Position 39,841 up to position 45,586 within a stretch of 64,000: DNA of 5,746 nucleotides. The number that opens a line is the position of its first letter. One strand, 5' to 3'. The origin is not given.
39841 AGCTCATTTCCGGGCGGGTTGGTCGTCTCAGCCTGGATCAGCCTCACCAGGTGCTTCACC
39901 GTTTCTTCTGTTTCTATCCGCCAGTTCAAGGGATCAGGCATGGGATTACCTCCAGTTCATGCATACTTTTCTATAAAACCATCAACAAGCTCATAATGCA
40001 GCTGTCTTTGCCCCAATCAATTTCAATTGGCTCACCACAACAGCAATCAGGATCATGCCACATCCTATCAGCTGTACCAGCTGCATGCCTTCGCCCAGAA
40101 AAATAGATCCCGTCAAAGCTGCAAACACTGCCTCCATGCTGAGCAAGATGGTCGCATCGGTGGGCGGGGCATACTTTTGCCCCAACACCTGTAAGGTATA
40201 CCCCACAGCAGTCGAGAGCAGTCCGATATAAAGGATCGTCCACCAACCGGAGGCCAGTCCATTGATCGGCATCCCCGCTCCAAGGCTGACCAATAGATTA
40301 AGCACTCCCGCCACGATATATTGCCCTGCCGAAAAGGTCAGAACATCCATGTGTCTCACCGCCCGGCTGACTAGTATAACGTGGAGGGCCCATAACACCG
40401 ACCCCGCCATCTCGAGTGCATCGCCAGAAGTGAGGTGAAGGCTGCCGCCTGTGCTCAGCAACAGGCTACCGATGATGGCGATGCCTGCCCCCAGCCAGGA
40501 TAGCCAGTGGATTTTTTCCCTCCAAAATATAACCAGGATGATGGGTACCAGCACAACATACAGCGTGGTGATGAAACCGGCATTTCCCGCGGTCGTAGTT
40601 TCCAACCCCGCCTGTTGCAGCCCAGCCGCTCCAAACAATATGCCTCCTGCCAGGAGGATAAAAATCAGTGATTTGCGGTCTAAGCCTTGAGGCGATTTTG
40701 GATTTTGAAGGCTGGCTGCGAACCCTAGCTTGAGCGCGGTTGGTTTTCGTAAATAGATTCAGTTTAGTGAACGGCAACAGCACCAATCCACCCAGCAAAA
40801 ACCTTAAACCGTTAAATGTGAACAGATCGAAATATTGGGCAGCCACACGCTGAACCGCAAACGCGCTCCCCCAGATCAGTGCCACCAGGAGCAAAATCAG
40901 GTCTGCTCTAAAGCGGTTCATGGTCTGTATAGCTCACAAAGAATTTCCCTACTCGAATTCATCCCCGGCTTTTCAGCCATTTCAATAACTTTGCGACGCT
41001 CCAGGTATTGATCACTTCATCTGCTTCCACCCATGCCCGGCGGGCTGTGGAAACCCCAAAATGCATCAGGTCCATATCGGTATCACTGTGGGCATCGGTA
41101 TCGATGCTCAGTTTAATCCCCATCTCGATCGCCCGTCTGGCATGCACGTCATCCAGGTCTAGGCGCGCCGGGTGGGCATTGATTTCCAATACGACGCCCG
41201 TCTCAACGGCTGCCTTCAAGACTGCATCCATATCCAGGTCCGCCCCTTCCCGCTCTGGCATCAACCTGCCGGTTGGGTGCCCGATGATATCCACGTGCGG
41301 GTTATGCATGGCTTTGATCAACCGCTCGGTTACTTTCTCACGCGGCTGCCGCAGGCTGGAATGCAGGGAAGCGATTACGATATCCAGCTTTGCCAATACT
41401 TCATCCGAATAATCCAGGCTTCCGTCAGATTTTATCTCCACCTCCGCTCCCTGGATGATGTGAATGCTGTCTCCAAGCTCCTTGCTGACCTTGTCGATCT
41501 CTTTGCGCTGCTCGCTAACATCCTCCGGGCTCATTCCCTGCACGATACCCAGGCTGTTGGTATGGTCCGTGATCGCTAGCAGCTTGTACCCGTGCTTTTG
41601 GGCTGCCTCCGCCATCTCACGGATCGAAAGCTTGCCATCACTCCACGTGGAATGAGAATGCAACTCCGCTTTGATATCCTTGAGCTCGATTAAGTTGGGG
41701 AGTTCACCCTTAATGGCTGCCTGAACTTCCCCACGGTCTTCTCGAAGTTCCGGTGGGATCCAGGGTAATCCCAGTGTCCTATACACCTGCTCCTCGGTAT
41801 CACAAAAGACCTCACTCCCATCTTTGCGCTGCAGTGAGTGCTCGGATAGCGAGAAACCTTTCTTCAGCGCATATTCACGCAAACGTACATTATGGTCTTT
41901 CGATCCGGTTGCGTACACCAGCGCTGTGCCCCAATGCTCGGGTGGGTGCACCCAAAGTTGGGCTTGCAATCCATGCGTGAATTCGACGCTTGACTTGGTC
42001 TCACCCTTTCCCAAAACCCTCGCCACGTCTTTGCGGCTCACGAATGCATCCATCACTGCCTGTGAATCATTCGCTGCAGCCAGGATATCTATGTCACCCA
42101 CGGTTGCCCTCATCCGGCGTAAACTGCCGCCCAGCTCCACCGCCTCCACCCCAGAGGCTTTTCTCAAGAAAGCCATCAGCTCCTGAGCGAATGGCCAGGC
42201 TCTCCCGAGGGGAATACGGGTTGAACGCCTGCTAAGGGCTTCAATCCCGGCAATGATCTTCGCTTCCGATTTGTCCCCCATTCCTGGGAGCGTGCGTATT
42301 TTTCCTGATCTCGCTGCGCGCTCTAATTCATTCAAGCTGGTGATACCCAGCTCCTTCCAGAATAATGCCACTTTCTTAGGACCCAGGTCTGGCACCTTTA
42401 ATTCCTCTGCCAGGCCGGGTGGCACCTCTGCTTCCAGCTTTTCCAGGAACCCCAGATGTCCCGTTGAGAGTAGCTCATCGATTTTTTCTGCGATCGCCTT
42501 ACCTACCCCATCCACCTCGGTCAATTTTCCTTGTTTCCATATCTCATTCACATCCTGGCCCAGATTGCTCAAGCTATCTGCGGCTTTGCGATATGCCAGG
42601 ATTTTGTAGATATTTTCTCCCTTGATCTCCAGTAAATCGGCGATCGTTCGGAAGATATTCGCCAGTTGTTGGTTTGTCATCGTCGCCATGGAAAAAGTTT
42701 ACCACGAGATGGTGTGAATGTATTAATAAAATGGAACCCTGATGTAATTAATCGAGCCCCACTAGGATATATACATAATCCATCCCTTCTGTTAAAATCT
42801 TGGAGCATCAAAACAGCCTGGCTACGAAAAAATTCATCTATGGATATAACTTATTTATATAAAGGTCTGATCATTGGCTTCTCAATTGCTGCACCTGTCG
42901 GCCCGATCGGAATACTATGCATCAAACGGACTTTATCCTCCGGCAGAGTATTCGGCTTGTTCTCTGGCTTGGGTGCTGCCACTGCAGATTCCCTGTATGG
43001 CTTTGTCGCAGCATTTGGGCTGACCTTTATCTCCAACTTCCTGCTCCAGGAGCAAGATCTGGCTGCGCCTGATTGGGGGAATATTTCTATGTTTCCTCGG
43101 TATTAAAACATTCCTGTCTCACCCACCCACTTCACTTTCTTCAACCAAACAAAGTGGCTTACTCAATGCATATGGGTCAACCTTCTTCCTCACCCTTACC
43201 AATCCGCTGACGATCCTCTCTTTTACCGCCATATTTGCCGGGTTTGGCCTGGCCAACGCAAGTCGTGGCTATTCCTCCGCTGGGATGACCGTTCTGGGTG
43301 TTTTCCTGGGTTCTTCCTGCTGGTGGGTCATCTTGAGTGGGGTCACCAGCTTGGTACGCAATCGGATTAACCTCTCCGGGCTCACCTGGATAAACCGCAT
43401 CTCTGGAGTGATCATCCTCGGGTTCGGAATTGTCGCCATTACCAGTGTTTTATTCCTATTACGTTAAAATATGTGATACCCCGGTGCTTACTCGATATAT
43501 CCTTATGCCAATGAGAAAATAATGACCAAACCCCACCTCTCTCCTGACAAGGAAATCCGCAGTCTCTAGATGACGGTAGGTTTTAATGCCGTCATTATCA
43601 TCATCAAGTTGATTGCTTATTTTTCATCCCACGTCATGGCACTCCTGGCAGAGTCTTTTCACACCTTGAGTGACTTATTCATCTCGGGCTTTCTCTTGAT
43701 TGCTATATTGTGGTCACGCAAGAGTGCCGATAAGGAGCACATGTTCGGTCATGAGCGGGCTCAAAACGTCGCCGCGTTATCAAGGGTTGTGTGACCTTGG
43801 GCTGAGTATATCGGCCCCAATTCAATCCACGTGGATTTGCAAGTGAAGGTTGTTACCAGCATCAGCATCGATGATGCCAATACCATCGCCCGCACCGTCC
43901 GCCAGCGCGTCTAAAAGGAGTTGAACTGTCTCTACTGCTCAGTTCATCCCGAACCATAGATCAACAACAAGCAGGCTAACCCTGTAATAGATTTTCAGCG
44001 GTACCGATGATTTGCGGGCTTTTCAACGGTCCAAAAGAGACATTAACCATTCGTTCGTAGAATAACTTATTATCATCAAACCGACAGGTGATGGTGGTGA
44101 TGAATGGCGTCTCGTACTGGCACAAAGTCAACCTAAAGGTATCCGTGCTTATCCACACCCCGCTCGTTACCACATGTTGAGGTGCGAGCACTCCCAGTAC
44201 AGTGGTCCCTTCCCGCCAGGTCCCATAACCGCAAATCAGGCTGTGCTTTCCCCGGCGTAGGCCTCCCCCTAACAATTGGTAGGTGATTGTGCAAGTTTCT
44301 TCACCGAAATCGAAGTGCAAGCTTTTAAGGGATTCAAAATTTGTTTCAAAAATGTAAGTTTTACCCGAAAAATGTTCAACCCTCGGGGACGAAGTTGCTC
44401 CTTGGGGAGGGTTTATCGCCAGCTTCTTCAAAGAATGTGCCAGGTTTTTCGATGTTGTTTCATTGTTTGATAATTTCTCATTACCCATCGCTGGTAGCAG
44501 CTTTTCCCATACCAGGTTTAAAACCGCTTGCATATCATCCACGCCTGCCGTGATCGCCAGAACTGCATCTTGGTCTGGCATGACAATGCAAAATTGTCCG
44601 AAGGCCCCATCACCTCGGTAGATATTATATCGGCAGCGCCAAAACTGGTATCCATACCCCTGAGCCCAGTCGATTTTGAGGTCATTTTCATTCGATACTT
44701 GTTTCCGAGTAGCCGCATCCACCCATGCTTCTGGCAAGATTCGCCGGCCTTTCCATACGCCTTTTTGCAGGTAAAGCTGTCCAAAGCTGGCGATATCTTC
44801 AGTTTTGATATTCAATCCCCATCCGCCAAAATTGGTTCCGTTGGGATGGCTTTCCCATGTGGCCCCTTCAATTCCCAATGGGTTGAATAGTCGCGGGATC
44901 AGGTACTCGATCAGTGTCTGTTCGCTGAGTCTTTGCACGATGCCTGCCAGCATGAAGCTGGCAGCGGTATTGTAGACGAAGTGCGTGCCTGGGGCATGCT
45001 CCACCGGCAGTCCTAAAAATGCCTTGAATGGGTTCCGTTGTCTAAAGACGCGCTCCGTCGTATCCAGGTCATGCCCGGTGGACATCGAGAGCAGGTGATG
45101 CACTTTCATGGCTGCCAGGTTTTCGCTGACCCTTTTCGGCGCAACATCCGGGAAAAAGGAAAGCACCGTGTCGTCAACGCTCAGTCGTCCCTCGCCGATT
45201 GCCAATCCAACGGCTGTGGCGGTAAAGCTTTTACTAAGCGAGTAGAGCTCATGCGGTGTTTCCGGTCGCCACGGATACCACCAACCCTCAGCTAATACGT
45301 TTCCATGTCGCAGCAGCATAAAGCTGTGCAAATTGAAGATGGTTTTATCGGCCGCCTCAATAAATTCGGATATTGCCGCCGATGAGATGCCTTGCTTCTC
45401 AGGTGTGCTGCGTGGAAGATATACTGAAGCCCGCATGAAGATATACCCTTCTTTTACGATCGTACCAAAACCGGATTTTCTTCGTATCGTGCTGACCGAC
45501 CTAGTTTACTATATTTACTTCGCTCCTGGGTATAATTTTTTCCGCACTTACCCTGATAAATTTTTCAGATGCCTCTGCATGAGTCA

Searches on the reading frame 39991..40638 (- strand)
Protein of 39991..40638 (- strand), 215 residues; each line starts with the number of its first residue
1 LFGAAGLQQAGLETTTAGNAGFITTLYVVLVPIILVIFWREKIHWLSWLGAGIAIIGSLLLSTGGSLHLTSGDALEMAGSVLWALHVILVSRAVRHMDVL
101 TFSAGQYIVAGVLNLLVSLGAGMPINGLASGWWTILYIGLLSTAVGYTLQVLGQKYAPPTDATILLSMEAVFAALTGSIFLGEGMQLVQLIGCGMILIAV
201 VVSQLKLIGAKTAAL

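Call 45: search_protein_families(library=pfam, proteins=[window:39991-40638:-], max_evalue=0.0001)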
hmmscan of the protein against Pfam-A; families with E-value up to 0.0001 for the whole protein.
window:39991-40638:- (215 aa): 1 family
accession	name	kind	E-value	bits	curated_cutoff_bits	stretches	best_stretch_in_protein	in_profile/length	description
PF00892.27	EamA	-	2.8e-33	115.5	28.2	2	71-202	2-132/135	EamA-like transporter family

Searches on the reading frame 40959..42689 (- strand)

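Call 45: search_protein_families(library=pfam, proteins=[window:40959-42689:-], max_evalue=0.0001)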
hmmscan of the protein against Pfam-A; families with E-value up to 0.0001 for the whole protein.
window:40959-42689:- (576 aa): 4 families
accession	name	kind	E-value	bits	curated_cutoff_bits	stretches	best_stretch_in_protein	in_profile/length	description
PF14791.11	DNA_pol_B_thumb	-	5.6e-25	87.4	25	1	256-317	1-63/63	DNA polymerase beta thumb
PF14716.13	HHH_8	-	2.9e-22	79.2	30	1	4-79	1-73/73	Helix-hairpin-helix domain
PF02811.25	PHP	-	3.1e-14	54.1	26.4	1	342-506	1-164/164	PHP domain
PF14520.12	HHH_5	-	1.7e-07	32.1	27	1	97-149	5-55/57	Helix-hairpin-helix domain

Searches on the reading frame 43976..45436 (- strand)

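Call 45: search_protein_families(library=pfam, proteins=[window:43976-45436:-], max_evalue=0.0001)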
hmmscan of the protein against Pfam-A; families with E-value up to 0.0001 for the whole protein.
window:43976-45436:- (486 aa): 1 family
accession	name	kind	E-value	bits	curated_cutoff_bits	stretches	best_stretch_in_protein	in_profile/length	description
PF00144.29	Beta-lactamase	-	7.6e-33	114.5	27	1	39-296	19-307/329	Beta-lactamase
